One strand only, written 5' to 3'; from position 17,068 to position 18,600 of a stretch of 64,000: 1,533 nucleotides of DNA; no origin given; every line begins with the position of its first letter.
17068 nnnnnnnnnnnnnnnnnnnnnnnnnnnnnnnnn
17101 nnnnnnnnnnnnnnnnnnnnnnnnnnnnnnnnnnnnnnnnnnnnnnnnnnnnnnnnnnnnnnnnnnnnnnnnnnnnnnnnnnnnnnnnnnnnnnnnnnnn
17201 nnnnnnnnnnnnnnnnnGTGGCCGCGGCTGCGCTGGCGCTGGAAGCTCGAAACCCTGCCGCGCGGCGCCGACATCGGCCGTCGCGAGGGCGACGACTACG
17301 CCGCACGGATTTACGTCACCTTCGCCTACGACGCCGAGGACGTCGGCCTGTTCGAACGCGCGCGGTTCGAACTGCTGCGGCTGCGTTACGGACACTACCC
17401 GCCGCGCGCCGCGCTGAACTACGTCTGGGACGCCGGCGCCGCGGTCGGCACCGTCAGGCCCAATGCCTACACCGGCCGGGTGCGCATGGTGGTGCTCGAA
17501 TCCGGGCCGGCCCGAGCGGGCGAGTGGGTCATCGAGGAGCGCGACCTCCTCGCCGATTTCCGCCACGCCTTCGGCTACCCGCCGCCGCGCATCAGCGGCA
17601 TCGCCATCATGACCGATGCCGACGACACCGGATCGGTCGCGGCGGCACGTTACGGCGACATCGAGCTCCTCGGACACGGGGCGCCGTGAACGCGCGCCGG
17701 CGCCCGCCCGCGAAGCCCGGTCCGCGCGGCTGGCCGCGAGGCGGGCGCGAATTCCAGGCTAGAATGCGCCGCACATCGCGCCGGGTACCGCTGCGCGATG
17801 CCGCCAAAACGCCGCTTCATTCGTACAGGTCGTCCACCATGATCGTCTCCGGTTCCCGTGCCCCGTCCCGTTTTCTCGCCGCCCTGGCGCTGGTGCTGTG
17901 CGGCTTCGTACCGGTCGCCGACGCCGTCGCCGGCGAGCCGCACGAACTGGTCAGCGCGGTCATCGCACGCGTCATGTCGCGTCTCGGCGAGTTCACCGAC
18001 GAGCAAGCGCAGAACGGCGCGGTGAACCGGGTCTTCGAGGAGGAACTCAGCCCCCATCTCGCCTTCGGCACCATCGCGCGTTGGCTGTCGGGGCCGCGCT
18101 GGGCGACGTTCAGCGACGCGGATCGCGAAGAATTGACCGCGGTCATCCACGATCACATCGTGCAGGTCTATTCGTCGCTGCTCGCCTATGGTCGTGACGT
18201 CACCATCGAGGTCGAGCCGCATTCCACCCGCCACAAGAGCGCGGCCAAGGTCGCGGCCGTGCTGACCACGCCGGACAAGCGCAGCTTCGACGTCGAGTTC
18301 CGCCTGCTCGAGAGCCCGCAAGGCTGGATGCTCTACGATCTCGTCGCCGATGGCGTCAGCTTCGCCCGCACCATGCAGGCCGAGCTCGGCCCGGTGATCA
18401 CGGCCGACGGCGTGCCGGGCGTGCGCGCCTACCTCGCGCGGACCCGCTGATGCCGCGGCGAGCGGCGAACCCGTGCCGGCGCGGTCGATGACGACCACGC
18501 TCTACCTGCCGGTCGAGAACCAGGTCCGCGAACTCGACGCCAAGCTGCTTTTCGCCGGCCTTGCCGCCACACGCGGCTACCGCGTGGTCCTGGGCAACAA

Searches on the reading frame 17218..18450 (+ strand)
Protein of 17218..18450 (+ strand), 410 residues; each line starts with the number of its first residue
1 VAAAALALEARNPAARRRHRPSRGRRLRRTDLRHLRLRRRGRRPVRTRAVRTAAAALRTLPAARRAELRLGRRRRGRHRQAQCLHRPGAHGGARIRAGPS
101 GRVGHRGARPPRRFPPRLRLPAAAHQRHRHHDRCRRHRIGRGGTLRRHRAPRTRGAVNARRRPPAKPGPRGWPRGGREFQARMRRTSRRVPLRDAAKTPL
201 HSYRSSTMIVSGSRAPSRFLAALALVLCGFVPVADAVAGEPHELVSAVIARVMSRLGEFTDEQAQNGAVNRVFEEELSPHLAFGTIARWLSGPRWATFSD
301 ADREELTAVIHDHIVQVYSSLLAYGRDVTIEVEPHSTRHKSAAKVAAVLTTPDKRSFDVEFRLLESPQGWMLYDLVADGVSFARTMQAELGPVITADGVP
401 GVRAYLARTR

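Call 57: search_protein_families(library=ncbifam, proteins=[window:17218-18450:+], max_evalue=1e-10)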
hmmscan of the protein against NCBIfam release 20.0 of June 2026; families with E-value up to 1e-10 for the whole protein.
window:17218-18450:+ (410 aa): 1 family
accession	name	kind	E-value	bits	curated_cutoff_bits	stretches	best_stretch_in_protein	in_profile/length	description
TIGR03481.1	HpnM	hypoth_equivalog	3.5e-11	42.8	160.1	1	243-406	26-191/200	hopanoid biosynthesis associated membrane protein HpnM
